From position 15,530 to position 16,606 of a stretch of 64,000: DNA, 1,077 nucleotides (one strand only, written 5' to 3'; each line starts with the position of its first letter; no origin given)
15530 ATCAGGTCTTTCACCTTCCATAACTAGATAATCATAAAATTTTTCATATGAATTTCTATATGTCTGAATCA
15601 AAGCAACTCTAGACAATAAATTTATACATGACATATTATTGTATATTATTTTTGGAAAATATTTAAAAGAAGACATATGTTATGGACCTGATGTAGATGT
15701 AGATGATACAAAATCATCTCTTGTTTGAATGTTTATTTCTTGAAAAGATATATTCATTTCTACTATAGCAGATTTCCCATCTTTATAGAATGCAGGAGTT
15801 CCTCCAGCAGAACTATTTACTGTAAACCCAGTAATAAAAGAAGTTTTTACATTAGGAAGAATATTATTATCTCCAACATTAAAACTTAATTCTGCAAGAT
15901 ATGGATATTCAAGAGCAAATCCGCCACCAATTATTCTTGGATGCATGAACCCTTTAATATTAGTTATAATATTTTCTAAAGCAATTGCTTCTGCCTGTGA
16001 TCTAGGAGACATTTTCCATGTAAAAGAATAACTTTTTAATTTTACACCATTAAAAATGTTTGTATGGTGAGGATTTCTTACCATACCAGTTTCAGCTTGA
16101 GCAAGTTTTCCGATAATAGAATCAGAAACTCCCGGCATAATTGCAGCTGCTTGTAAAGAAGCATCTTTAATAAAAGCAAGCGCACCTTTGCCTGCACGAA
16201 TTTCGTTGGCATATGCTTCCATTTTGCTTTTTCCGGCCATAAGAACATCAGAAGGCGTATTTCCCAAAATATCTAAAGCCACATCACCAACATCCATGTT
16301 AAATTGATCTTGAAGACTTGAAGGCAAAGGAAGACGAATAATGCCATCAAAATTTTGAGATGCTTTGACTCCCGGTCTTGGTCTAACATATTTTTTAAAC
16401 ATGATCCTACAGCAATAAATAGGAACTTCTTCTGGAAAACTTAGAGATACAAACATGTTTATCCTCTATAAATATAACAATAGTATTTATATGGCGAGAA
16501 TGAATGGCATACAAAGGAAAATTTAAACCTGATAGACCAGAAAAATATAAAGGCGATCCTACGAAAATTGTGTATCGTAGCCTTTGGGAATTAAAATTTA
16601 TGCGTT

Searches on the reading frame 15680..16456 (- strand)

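Call 6: search_protein_families(library=phrogs, proteins=[window:15680-16456:-], max_evalue=0.01)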
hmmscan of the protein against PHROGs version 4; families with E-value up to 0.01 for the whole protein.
window:15680-16456:- (258 aa): 1 family
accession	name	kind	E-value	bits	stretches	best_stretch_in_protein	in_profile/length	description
phrog_230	-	tail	3.2e-40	139.9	1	31-254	340-587/628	baseplate tail tube cap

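Call 71: search_protein_families(library=ncbifam, proteins=[window:15680-16456:-], max_evalue=0.01)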
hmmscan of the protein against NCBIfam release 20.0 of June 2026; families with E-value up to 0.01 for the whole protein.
window:15680-16456:- (258 aa): 0 families
